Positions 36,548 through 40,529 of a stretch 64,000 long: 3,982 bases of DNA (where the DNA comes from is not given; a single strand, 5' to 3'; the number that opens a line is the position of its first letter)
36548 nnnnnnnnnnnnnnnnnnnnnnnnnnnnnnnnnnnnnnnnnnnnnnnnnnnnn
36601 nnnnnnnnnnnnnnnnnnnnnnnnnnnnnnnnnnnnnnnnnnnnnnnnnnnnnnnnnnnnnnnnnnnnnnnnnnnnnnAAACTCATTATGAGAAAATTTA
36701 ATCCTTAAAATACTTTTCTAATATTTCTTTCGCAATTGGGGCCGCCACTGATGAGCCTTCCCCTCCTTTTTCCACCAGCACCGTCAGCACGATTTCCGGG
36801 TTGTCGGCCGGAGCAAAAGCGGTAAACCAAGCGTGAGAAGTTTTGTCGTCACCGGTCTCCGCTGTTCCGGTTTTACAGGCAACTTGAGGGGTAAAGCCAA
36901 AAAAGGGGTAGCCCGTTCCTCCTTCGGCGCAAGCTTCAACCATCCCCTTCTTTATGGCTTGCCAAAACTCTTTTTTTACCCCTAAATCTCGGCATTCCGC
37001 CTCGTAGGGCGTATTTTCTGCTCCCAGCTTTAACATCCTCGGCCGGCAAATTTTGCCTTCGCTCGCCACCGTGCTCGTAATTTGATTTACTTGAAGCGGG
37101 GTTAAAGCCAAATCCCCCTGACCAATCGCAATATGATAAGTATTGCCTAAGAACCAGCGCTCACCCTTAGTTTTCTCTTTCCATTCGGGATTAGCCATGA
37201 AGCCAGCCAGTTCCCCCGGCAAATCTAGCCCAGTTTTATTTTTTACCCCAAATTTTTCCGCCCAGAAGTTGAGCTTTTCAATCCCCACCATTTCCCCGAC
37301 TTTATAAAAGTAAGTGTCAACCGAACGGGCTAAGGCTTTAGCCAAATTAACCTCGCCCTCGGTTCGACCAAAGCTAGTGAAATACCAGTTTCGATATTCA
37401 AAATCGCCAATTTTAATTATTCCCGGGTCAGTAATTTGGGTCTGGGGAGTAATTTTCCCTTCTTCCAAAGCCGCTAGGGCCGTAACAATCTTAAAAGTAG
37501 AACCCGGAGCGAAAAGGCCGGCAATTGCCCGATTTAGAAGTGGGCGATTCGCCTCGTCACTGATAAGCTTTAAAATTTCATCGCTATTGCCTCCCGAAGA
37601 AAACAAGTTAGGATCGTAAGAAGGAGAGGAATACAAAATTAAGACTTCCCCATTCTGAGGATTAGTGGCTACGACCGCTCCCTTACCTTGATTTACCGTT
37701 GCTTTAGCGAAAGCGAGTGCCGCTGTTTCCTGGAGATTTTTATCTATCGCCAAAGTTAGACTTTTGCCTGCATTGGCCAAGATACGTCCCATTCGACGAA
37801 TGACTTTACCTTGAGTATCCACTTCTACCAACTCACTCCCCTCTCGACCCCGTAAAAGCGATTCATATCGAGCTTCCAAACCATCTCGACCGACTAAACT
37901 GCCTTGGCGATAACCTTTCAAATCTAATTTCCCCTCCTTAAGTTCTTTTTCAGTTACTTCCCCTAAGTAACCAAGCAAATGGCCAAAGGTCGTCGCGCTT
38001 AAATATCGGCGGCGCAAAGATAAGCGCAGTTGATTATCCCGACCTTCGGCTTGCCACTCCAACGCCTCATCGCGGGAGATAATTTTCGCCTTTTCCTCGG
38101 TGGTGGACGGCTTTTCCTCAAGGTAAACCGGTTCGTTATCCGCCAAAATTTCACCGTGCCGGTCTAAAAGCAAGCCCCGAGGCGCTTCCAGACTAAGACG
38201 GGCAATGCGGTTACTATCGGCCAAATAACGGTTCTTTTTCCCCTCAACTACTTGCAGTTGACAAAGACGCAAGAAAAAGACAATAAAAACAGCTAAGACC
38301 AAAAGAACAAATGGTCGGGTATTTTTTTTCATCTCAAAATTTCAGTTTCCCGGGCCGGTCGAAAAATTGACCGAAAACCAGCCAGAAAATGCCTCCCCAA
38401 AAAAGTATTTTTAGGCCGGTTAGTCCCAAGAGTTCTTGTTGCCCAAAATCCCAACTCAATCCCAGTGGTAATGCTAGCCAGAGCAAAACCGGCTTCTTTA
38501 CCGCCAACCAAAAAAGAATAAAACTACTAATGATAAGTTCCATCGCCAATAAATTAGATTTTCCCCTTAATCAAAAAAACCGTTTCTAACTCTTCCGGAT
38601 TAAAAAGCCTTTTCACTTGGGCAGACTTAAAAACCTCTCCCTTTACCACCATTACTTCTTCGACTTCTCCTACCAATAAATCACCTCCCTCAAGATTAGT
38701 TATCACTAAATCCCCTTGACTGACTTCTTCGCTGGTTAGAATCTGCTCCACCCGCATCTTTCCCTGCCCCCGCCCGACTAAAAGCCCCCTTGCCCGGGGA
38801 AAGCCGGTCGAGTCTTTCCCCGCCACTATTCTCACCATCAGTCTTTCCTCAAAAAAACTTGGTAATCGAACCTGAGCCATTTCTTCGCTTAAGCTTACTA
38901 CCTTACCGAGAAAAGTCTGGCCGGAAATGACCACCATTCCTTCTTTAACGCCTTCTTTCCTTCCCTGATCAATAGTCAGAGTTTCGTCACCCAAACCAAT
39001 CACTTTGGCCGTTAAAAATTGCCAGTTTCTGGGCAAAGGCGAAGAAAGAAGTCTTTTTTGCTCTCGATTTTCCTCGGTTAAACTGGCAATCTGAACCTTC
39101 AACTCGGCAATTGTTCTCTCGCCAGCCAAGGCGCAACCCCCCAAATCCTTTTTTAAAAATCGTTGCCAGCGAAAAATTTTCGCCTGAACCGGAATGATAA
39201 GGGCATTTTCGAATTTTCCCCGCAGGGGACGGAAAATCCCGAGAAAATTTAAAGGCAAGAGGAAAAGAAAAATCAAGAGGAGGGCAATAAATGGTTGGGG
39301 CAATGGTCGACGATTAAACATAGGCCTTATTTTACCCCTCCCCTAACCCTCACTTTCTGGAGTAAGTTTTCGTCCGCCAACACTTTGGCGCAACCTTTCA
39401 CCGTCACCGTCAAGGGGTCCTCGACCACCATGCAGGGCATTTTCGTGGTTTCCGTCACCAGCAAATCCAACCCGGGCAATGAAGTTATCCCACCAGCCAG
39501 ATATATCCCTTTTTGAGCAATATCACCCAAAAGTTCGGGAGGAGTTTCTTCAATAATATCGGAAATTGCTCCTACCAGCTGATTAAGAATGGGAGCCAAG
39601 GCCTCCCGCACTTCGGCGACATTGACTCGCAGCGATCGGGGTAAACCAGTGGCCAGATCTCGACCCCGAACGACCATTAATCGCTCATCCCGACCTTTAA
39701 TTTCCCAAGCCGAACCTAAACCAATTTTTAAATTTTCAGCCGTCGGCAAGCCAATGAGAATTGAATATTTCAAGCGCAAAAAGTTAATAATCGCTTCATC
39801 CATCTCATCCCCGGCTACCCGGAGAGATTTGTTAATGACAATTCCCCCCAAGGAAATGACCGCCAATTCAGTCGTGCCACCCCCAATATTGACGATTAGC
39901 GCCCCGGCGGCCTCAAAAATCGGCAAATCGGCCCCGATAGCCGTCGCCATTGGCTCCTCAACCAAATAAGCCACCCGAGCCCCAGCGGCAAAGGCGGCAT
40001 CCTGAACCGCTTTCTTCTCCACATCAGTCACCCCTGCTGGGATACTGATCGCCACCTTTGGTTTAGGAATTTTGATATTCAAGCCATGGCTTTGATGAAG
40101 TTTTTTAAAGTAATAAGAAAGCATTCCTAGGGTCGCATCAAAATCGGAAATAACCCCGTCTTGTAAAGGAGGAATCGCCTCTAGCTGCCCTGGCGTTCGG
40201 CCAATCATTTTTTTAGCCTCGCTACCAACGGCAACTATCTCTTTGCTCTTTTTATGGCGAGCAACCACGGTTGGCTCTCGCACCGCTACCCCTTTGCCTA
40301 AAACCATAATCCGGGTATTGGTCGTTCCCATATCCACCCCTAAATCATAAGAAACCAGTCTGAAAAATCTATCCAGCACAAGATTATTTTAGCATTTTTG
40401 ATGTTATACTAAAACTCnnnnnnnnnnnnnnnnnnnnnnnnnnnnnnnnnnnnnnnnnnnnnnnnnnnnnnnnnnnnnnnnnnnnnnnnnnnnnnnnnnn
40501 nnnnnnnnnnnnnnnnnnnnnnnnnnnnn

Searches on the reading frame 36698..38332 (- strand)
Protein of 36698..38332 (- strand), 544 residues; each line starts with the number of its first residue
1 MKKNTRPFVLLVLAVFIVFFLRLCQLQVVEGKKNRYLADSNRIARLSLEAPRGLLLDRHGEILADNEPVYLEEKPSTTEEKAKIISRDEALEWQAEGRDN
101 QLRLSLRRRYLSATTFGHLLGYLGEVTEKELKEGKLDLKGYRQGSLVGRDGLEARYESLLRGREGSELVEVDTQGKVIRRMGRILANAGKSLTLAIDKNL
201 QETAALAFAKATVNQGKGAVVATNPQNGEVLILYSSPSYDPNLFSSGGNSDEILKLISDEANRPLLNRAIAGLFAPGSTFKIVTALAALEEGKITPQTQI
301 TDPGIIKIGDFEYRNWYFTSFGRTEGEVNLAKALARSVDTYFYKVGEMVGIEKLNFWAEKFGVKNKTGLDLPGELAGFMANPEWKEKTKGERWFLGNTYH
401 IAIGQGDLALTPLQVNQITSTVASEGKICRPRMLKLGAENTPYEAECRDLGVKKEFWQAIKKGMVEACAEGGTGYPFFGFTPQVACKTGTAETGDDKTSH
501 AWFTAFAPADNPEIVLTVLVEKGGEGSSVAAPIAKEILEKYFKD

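Call 72: search_protein_families(library=pfam, proteins=[window:36698-38332:-], max_evalue=0.00001)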
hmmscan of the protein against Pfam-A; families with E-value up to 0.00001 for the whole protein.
window:36698-38332:- (544 aa): 2 families
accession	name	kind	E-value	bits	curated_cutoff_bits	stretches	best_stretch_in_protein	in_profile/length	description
PF00905.27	Transpeptidase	-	2.8e-67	227.5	22.1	1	218-539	1-299/299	Penicillin binding protein transpeptidase domain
PF03717.20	PBP_dimer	-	1.2e-24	88.1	24.4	1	105-180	105-178/180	Penicillin-binding Protein dimerisation domain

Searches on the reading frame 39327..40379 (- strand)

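Call 72: search_protein_families(library=pfam, proteins=[window:39327-40379:-], max_evalue=0.00001)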
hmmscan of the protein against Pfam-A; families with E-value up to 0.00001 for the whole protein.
window:39327-40379:- (350 aa): 3 families
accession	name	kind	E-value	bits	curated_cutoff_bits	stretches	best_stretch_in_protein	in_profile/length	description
PF06723.19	MreB_Mbl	-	7.4e-116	387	27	1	11-340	2-325/327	MreB/Mbl protein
PF14450.12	FtsA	-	5.6e-11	43.3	31.8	1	162-319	2-110/127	Cell division protein FtsA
PF00012.26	HSP70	-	9.7e-09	34.4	20.6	1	107-207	134-240/599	Hsp70 protein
